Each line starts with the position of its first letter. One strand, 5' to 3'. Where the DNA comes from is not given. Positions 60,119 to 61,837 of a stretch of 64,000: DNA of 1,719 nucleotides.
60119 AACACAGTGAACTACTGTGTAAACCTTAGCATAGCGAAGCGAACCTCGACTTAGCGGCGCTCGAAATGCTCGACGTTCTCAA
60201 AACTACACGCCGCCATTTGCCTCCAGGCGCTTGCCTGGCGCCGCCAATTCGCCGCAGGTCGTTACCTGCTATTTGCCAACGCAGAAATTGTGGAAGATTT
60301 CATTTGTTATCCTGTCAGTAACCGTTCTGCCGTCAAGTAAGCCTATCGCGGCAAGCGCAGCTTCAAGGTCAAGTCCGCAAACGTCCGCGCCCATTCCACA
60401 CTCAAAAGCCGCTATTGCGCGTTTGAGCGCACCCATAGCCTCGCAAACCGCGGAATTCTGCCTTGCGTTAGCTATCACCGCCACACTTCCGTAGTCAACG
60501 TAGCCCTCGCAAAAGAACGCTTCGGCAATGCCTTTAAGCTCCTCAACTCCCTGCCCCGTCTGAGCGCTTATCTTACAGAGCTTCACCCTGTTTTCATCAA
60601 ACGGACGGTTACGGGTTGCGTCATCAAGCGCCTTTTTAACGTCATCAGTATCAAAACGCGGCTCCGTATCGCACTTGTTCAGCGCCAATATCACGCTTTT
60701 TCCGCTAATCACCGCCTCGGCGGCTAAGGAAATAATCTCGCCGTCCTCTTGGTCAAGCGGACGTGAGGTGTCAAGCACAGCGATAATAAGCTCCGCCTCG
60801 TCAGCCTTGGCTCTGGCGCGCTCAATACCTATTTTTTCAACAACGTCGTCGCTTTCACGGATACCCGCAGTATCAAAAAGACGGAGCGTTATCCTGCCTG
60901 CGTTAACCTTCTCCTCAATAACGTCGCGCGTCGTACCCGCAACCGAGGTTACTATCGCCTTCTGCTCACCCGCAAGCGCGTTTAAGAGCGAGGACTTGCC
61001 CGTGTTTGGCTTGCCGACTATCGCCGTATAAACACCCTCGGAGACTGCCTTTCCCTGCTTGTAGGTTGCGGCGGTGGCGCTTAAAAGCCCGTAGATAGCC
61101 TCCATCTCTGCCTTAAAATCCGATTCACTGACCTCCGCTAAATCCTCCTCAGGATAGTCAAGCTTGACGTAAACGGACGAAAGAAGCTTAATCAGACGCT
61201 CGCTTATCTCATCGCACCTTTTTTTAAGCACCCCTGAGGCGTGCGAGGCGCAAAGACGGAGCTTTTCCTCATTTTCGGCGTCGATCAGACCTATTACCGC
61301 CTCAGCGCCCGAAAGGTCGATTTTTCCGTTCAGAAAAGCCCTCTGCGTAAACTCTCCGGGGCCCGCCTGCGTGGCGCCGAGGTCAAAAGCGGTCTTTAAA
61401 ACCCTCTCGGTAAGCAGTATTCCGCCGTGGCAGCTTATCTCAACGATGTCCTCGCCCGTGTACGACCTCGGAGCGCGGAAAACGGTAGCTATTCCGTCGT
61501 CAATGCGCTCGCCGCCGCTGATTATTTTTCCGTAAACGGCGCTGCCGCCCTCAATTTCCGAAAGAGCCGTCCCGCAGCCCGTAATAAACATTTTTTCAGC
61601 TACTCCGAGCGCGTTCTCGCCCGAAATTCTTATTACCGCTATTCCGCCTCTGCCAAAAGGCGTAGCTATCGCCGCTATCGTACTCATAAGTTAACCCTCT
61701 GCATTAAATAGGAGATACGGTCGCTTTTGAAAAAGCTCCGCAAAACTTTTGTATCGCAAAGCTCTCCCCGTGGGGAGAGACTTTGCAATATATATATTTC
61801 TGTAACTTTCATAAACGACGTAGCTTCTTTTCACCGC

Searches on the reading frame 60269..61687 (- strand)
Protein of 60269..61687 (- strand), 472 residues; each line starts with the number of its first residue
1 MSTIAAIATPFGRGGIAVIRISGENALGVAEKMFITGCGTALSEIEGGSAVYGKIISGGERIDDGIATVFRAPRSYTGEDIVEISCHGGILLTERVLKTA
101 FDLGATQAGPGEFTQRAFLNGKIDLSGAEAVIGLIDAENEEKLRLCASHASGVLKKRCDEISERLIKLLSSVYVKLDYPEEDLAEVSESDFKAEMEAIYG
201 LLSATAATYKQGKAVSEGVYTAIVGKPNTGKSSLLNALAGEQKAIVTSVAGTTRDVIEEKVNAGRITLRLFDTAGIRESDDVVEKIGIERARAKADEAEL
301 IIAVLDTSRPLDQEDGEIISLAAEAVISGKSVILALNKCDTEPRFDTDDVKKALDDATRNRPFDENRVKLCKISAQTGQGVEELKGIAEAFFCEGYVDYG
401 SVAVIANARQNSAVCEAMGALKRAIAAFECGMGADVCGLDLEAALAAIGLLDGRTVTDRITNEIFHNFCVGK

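Call 50: search_protein_families(library=pfam, proteins=[window:60269-61687:-])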
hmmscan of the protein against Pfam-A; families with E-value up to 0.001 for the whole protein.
window:60269-61687:- (472 aa): 9 families
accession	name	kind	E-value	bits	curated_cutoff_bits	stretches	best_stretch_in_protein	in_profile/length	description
PF12631.12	MnmE_helical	-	4.9e-41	141.6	40.1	1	125-469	1-211/211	MnmE helical domain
PF10396.14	TrmE_N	-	1.2e-38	132.3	29.8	1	3-122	1-117/117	GTP-binding protein TrmE N-terminus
PF01926.29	MMR_HSR1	-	5.9e-26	91.2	21.9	1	222-338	3-113/113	50S ribosome-binding GTPase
PF02421.24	FeoB_N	-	8.9e-12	45.2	27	1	221-385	3-153/156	Ferrous iron transport protein B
PF00009.33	GTP_EFTU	-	2.2e-06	27.8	26.5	1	295-384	90-178/188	Elongation factor Tu GTP binding domain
PF00350.29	Dynamin_N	-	2.2e-05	25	27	0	222-257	2-36/168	Dynamin family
PF03193.22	RsgA_GTPase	-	6.4e-05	23.3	30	0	191-251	75-139/174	RsgA GTPase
PF00025.27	Arf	-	0.00012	22.1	22.3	1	222-383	18-165/174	ADP-ribosylation factor family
PF00071.28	Ras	-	0.00015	21.8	21.6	1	223-383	4-151/162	Ras family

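Call 65: find_encoding_contigs(protein=window:60269-61687:-, flank=10000, max_places=4)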
Protein window:60269-61687:- (472 aa): 7 contigs read that carry it; 4 places shown.
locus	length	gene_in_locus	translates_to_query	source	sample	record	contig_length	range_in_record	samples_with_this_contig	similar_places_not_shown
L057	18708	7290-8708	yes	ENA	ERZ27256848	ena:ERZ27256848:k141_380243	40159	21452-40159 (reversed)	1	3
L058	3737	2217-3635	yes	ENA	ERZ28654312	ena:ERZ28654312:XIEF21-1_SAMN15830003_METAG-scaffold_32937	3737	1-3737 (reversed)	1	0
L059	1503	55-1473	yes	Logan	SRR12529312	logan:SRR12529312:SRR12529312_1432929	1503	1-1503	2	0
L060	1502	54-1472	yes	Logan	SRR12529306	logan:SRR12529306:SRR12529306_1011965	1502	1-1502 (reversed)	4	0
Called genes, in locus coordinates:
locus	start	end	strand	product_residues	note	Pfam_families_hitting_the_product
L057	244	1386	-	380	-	PF00712:DNA_pol3_beta, PF02767:DNA_pol3_beta_2, PF02768:DNA_pol3_beta_3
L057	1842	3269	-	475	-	PF11638:DnaA_N, PF00308:Bac_DnaA, PF01695:IstB_IS21, PF00004:AAA, PF01637:ATPase_2 (weak), PF13173:AAA_14 (weak), PF13401:AAA_22 (faint), PF08299:Bac_DnaA_C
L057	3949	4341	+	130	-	PF00825:Ribonuclease_P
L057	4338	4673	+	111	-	PF01809:YidD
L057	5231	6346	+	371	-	PF02096:60KD_IMP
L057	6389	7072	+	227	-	PF14804:Jag_N, PF13083:KH_KhpA-B, PF01424:R3H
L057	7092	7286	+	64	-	-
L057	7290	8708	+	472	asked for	PF10396:TrmE_N, PF12631:MnmE_helical, PF00009:GTP_EFTU (faint), PF00350:Dynamin_N (faint), PF01926:MMR_HSR1, PF02421:FeoB_N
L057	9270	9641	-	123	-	-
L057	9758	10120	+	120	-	PF12647:RNHCP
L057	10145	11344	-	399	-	PF00574:CLP_protease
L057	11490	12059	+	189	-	PF06130:PTAC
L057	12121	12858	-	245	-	-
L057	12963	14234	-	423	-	PF02403:Seryl_tRNA_N, PF00587:tRNA-synt_2b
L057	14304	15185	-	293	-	PF02195:ParB_N, PF17762:HTH_ParB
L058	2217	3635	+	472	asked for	PF10396:TrmE_N, PF12631:MnmE_helical, PF00009:GTP_EFTU (faint), PF00350:Dynamin_N (faint), PF01926:MMR_HSR1, PF02421:FeoB_N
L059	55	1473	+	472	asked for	PF10396:TrmE_N, PF12631:MnmE_helical, PF00009:GTP_EFTU (faint), PF00350:Dynamin_N (faint), PF01926:MMR_HSR1, PF02421:FeoB_N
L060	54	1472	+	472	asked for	PF10396:TrmE_N, PF12631:MnmE_helical, PF00009:GTP_EFTU (faint), PF00350:Dynamin_N (faint), PF01926:MMR_HSR1, PF02421:FeoB_N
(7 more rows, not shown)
